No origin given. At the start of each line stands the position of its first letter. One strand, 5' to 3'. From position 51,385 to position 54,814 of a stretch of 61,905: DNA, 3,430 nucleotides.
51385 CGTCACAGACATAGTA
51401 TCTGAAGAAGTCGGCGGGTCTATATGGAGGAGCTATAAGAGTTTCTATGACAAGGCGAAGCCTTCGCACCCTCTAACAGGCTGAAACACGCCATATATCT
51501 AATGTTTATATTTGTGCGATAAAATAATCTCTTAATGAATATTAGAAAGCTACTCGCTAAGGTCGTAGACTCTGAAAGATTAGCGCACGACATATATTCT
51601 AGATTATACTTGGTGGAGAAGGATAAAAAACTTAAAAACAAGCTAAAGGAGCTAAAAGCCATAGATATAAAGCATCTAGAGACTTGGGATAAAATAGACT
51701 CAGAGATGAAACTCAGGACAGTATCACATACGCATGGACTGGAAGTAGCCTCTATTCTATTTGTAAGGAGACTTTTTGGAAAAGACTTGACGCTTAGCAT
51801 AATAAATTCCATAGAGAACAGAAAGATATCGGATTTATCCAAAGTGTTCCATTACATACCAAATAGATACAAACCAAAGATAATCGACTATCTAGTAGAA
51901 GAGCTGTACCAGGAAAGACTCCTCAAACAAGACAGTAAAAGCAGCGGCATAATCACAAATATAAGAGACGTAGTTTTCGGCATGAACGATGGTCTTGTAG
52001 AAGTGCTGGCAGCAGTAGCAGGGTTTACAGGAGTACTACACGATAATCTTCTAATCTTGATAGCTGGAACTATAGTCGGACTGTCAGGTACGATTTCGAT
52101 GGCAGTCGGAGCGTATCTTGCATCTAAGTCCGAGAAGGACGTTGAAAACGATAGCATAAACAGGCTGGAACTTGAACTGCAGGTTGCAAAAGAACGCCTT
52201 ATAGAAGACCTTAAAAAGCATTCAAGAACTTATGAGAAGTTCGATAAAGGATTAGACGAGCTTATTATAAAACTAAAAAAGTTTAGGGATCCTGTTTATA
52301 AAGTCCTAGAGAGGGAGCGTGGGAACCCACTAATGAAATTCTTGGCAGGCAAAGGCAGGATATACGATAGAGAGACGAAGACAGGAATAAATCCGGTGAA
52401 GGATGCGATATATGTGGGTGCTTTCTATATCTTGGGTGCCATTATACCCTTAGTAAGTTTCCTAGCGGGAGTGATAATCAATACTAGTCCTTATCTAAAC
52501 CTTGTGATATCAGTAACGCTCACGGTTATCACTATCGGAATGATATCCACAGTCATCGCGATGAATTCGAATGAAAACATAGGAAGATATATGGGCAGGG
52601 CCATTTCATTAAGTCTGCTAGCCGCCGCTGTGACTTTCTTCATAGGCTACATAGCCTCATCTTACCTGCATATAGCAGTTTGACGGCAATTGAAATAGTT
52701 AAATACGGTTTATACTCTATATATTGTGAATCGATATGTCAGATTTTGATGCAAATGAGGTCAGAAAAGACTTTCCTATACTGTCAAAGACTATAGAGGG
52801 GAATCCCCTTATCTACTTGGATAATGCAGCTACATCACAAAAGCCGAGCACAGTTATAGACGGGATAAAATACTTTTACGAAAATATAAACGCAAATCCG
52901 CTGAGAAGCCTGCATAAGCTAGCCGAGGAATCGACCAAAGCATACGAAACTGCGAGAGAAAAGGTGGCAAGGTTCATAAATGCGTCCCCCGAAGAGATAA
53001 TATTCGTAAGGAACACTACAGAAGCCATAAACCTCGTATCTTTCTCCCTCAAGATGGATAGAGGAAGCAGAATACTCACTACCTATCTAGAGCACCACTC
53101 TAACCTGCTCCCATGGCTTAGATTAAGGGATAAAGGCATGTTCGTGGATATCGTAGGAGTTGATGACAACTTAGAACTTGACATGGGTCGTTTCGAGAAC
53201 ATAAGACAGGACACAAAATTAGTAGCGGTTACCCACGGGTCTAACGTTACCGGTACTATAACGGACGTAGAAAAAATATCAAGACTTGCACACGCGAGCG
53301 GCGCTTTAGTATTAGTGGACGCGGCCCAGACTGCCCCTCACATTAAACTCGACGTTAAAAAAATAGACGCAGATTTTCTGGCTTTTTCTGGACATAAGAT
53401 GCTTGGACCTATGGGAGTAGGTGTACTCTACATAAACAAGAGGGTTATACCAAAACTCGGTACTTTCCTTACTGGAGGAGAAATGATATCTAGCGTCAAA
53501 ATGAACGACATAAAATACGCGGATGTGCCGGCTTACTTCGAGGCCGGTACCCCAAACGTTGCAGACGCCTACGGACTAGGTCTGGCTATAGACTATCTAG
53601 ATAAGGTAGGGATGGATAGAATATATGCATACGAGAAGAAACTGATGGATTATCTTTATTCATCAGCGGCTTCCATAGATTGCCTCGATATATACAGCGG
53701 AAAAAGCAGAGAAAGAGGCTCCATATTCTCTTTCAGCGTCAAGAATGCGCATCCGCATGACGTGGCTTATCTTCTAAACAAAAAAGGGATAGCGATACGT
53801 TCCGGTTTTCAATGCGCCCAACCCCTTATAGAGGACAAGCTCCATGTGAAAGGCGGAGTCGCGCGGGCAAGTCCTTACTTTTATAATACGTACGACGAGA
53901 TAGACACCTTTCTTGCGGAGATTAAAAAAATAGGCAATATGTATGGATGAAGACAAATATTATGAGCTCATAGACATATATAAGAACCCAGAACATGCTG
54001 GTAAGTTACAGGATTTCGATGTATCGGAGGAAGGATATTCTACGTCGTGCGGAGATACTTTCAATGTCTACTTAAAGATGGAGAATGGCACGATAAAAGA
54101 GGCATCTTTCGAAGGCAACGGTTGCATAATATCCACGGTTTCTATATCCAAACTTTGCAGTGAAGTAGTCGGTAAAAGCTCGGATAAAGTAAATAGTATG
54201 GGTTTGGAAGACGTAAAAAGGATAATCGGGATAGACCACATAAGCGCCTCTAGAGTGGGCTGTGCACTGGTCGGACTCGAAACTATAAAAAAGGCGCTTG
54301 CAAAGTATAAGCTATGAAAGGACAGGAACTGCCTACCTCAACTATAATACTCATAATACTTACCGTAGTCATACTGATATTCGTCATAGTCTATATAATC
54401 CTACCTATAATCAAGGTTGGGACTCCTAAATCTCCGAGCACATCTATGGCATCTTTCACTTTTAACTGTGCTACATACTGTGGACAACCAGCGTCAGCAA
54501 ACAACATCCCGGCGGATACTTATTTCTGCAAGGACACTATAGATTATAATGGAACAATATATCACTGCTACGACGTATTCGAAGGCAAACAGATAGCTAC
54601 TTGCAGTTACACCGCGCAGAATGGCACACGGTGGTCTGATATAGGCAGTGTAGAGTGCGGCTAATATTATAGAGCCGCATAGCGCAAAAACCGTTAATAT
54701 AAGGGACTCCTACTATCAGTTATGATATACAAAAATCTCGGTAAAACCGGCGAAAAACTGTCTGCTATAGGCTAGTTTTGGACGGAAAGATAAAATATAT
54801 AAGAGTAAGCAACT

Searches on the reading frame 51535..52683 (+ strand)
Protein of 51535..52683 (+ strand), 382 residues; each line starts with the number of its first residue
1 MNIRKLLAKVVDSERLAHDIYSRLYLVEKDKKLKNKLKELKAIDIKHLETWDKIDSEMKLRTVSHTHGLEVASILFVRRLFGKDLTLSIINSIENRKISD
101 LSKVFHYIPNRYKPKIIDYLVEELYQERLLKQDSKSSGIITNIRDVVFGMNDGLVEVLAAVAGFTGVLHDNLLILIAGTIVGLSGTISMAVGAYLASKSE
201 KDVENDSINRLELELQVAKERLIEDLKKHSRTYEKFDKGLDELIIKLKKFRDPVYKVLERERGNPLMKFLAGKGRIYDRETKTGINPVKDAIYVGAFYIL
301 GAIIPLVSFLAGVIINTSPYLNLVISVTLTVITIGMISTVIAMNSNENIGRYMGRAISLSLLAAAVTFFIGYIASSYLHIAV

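Call 70: search_protein_families(library=pfam, proteins=[window:51535-52683:+], max_evalue=0.1)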
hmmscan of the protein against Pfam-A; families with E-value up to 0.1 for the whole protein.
window:51535-52683:+ (382 aa): 4 families
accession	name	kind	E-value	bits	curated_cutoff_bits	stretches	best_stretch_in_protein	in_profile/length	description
PF01988.24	VIT1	-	6.8e-37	127.8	28.1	1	143-372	1-214/214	VIT family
PF07361.16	Cytochrom_B562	-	0.0055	17.7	30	1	199-251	20-72/102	Cytochrome b562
PF03232.19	COQ7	-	0.058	13.5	23.5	0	14-95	14-98/169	Ubiquinone biosynthesis protein COQ7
PF14484.11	FISNA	-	0.062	13.9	28.1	0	16-57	24-64/72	Fish-specific NACHT associated domain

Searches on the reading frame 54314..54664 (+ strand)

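Call 70: search_protein_families(library=pfam, proteins=[window:54314-54664:+], max_evalue=0.1)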
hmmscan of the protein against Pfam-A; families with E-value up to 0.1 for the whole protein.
window:54314-54664:+ (116 aa): 1 family
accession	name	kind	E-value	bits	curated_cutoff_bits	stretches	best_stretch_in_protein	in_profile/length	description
PF06024.17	Orf78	-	0.071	13.8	29.4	1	9-30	61-82/101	Orf78 (ac78)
